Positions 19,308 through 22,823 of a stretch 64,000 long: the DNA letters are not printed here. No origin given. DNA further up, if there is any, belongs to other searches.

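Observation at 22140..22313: A complete tandem-repeat foldback, of the type found in intergenic spacers, sits in frame inside ileS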

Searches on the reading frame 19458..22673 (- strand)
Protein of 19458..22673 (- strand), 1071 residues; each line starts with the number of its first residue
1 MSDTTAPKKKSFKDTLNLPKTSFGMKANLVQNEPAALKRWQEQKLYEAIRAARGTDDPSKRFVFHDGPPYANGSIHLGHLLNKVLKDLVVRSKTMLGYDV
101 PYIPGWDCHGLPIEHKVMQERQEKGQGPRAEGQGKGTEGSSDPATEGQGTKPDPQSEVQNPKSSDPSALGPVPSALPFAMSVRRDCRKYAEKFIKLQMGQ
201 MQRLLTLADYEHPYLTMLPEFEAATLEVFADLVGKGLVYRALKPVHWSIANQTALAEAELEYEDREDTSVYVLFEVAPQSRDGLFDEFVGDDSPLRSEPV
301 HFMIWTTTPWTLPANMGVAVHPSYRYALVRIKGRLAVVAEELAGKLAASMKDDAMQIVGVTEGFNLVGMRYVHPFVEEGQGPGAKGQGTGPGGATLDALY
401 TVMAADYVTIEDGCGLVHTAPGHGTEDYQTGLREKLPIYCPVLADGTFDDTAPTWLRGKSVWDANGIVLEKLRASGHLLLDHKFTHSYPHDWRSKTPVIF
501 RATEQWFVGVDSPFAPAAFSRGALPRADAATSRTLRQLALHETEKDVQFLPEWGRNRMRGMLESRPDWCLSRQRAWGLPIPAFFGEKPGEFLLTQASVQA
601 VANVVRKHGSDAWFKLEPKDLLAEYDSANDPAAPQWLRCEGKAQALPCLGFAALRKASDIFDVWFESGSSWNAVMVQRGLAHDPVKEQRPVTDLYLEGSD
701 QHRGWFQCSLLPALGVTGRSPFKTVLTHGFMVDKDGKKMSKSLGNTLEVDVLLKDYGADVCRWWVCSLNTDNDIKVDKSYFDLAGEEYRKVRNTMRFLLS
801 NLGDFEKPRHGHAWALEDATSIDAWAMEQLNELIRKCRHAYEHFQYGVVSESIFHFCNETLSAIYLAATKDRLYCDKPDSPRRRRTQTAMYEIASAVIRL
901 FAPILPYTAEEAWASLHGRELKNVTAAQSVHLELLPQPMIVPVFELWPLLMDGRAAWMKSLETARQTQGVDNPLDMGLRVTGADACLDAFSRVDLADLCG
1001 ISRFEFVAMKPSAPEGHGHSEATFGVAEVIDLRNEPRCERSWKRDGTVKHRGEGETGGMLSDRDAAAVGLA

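Call 10: find_related_loci(query=window:19458-22673:-, collection=genome_contigs, flank=3000)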
Query window:19458-22673:- (1071 aa) in genome_contigs; peptide patterns used: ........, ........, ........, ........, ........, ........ (x = any residue, [..] = any of these).
599 stretches matched a pattern (row limit reached: there are more); 572 encode a relative of the query (tblastn E <= 1e-3); the best 80 are kept; 80 distinct loci.
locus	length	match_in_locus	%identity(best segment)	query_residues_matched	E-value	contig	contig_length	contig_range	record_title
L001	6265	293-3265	65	1-1064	0e+0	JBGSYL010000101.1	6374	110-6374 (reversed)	MAG: Phycisphaeraceae bacterium isolate JTS-RE9 k141_2673996, whole genome shotgun sequence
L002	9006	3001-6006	64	1-1071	0e+0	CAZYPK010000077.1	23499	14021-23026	MAG TPA_asm: uncultured Phycisphaeraceae bacterium isolate SRP344714_co2_493 genome assembly, contig: NODE_5521_length_2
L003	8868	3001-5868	58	8-1071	0e+0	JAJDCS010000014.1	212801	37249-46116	MAG: Phycisphaeraceae bacterium isolate OFTM12 OFTM12_13, whole genome shotgun sequence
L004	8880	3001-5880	57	9-1070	0e+0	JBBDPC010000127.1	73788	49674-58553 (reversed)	MAG: Phycisphaeraceae bacterium isolate LejiaB_66_58 Lejia_B_455_length_73788_cov_35, whole genome shotgun sequence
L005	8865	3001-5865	57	1-1071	0e+0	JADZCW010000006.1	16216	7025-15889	MAG: Phycisphaeraceae bacterium isolate SJ746 c_000000012643, whole genome shotgun sequence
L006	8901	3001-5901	58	4-1070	0e+0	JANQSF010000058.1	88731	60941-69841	MAG: Phycisphaeraceae bacterium isolate IP29b_bin.9 k99_1559068, whole genome shotgun sequence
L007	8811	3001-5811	56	8-1071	0e+0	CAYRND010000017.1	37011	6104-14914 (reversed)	MAG TPA_asm: uncultured Phycisphaeraceae bacterium isolate SRP141376_co2_242 genome assembly, contig: NODE_2506_length_3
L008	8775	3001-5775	57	1-1070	0e+0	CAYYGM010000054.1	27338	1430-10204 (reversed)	MAG TPA_asm: uncultured Phycisphaeraceae bacterium isolate SRP193661_co1_220 genome assembly, contig: NODE_1800_length_2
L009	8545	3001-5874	55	5-1070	0e+0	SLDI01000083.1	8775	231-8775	MAG: Phycisphaeraceae bacterium isolate CSSed162cmB_538 CSSed16-2cmB-32929, whole genome shotgun sequence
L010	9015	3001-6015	55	8-1070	0e+0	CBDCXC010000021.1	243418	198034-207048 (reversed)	MAG: Phycisphaeraceae bacterium isolate 5f5fa0a8-143a-4917-8ded-da447256ad14 genome assembly, contig: contig_21, whole g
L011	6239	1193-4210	54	9-1071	0e+0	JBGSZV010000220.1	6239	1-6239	MAG: Phycisphaerales bacterium isolate JTS-AC57 k141_1932520, whole genome shotgun sequence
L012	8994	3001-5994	55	6-1070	0e+0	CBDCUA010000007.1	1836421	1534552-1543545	MAG: Phycisphaeraceae bacterium isolate ab2f064c-c327-4047-8da2-9c7ef337f7e9 genome assembly, contig: contig_7, whole ge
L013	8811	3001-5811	55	1-1071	0e+0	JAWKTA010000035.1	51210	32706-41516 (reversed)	MAG: Phycisphaerales bacterium isolate ABC1.27 ABC1.27.fa-35, whole genome shotgun sequence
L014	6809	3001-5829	55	3-1070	0e+0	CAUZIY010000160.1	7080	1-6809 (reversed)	MAG: Phycisphaerae bacterium isolate CB11b_Tmax.19 genome assembly, contig: Ga0310125_10004846, whole genome shotgun seq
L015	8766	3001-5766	55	4-1070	0e+0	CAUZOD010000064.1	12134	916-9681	MAG: Phycisphaerae bacterium isolate CB6_AW.36 genome assembly, contig: Ga0310123_10003502, whole genome shotgun sequenc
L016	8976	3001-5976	55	8-1071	0e+0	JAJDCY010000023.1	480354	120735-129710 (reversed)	MAG: Phycisphaeraceae bacterium isolate OFTM57 OFTM57_22, whole genome shotgun sequence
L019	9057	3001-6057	54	9-1071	0e+0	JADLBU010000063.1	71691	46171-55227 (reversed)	MAG: Phycisphaerales bacterium isolate SJ192 c_000000788899, whole genome shotgun sequence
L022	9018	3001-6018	53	4-1071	0e+0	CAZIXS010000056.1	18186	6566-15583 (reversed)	MAG TPA_asm: uncultured Phycisphaeraceae bacterium isolate SRP334346_co1_204 genome assembly, contig: NODE_2642_length_1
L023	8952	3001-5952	53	1-1071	0e+0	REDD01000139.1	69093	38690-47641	MAG: Phycisphaeraceae bacterium isolate DLM2.Bin81 NODE_276_length_69093_cov_54.6544, whole genome shotgun sequence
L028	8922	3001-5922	54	7-1071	0e+0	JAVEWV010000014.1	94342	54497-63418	MAG: Phycisphaerales bacterium isolate BF4_154 NODE_613_length_94342_cov_6.414117_Biofilm4, whole genome shotgun sequenc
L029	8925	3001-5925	54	1-1071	0e+0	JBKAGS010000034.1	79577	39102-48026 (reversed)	MAG: Phycisphaeraceae bacterium isolate Ske_MAG10 Ske_MAG10_0034, whole genome shotgun sequence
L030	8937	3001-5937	54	8-1071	0e+0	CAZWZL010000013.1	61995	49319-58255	MAG TPA_asm: uncultured Phycisphaeraceae bacterium isolate SRP287453_co1_342 genome assembly, contig: NODE_694_length_61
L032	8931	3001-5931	52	2-1071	0e+0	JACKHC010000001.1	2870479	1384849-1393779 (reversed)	MAG: Phycisphaeraceae bacterium isolate HK-STAS-PLAN-8 HK-STAS-PLAN-8_1, whole genome shotgun sequence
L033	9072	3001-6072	53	9-1071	0e+0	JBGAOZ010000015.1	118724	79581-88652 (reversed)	MAG: Phycisphaerales bacterium isolate MAG_AAO_H125.32 AAOH125-32_opera_contig_658, whole genome shotgun sequence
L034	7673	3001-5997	52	11-1071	0e+0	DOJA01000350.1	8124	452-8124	MAG TPA_asm: Phycisphaerales bacterium isolate UBA11155 contig_11119, whole genome shotgun sequence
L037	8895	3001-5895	54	1-1071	0e+0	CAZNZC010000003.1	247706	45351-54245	MAG TPA_asm: uncultured Phycisphaeraceae bacterium isolate SRP344714_co1_205 genome assembly, contig: NODE_92_length_247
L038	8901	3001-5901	53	5-1071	0e+0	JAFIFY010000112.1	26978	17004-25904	MAG: Phycisphaeraceae bacterium isolate coassembly_bin.18 k141_104715, whole genome shotgun sequence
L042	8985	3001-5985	52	1-1071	0e+0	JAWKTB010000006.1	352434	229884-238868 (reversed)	MAG: Phycisphaerales bacterium isolate ABC1.169 ABC1.169.fa-6, whole genome shotgun sequence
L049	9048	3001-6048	52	13-1071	0e+0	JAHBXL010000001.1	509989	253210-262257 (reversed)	MAG: Phycisphaeraceae bacterium isolate ACE_PLA19 PLA19_1, whole genome shotgun sequence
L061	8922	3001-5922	52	6-1071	0e+0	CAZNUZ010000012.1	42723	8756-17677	MAG TPA_asm: uncultured Phycisphaeraceae bacterium isolate SRP342821_co1_250 genome assembly, contig: NODE_608_length_42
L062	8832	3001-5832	53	9-1071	0e+0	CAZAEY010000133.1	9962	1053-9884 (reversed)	MAG TPA_asm: uncultured Acidobacteriota bacterium isolate SRP217488_co1_173 genome assembly, contig: NODE_5637_length_99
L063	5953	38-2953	52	1-1071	0e+0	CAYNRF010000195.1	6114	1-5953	MAG TPA_asm: uncultured Phycisphaeraceae bacterium isolate SRP319275_co3_158 genome assembly, contig: NODE_12325_length_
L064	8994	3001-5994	53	9-1071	0e+0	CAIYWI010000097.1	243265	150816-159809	MAG: uncultured Phycisphaerales bacterium isolate LaPlata_bin-2707 genome assembly, contig: bin-2707:097/170, whole geno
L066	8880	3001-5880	52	4-1071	0e+0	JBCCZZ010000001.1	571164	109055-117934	MAG: Planctomycetota bacterium isolate P01_F01_bin.47 k141_3046516_length_571164_cov_23.0780, whole genome shotgun seque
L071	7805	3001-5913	52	1-1071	0e+0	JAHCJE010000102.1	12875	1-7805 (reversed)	MAG: Phycisphaeraceae bacterium isolate TGS_PLA3 PLA3_102, whole genome shotgun sequence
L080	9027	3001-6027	51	8-1071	0e+0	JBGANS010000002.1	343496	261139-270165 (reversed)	MAG: Phycisphaerales bacterium isolate MAG_MBR_H10.70 MBRH10-70_opera_contig_115, whole genome shotgun sequence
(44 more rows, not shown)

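Call 11: search_solved_structures(query=window:19458-22673:-, show_alignments=2)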
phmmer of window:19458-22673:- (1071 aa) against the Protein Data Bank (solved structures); distinct sequences matched with E-value up to 0.001: 71 (the best 60 are shown).
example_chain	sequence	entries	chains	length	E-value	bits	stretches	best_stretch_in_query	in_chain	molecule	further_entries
8c9e_A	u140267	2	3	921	3.1e-187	628.1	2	182-1048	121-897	Isoleucine--tRNA ligase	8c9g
8c9f_A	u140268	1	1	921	9.5e-185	619.9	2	182-1048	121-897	Isoleucine--tRNA ligase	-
1ffy_A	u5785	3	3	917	9.1e-173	580.2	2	182-985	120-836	ISOLEUCYL-TRNA SYNTHETASE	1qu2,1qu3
8wni_A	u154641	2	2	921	1.2e-161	543.4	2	182-919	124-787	Isoleucine--tRNA ligase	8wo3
8wnf_A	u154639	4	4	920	1.4e-161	543.1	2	182-920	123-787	Isoleucine--tRNA ligase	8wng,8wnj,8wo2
1ile_A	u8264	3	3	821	2.2e-78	267.7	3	186-508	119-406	ISOLEUCYL-TRNA SYNTHETASE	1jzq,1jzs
9w01_B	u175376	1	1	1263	2.4e-74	254.3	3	183-586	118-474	Isoleucine--tRNA ligase, cytoplasmic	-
6ldk_A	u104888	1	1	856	1.5e-69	238.4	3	184-590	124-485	Isoleucine--tRNA ligase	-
8c9d_A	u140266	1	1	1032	1.7e-68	234.9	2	186-921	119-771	Isoleucine--tRNA ligase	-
8c8v_A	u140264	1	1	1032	5.3e-68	233.3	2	203-921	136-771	Isoleucine--tRNA ligase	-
8c8u_A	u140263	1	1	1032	5.3e-68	233.3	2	203-921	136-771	Isoleucine--tRNA ligase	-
9wqs_A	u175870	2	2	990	2.3e-67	231.2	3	185-586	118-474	Isoleucine--tRNA ligase, cytoplasmic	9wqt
7d5c_A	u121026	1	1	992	2.3e-67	231.2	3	185-586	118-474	Isoleucine--tRNA ligase, cytoplasmic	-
8wnd_A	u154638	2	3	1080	4.6e-67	230.2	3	185-586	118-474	isoleucine--tRNA ligase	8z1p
8c8w_A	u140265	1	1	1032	1.6e-65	225.1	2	204-921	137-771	Isoleucine--tRNA ligase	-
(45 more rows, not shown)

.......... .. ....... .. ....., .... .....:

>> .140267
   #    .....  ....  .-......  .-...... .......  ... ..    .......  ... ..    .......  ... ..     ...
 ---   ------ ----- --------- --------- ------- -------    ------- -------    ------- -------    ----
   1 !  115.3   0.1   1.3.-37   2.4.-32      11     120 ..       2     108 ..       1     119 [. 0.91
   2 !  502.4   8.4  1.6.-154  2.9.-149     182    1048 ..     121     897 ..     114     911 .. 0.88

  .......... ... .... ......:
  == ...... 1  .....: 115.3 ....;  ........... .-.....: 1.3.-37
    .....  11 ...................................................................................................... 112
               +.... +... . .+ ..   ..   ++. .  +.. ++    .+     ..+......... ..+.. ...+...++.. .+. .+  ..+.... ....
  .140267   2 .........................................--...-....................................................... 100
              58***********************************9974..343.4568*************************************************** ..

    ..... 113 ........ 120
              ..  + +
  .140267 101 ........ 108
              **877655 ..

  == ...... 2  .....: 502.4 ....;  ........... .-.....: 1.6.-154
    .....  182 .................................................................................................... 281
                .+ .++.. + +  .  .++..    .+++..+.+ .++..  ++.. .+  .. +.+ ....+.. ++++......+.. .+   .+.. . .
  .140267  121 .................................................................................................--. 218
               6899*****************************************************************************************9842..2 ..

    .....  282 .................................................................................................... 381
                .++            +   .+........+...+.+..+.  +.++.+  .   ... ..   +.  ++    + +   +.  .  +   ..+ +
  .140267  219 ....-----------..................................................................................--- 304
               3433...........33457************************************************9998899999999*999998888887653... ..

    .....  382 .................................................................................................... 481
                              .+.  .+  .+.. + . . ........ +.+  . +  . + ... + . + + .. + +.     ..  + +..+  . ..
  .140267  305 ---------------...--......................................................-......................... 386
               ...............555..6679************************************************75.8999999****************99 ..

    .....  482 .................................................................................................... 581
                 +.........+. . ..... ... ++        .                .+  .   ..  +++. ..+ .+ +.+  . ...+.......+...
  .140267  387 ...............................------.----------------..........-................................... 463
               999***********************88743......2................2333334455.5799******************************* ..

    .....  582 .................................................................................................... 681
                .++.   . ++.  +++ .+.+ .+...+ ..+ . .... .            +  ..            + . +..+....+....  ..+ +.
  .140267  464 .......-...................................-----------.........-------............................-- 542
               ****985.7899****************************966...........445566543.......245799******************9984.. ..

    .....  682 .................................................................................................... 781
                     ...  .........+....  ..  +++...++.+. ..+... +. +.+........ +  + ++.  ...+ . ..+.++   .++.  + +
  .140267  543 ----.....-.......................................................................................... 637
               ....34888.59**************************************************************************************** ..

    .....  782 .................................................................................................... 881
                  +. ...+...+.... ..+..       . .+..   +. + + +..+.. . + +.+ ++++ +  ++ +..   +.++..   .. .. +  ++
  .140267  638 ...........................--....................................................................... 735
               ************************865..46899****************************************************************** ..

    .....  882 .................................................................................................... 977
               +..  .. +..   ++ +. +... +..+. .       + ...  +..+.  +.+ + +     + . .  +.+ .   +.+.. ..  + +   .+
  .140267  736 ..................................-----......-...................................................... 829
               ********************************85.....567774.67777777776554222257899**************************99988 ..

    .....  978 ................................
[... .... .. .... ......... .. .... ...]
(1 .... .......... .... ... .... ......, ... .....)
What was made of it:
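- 19458..22673 (-): ileS, type-1 isoleucyl-tRNA synthetase, 1071 aa, intact (HLGH 76-79, KMSKS 738-742, editing-domain motifs present). PDB sequence match to 8c9e with E 3e-187 (call 11).
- On Type-1 bacterial isoleucyl-tRNA synthetase (host gene): PDB sequence E 3e-187 (call 11).
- Checked: Against solved IleRS 8c9e, query residues 121-181 replace 12 residues (call 11).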
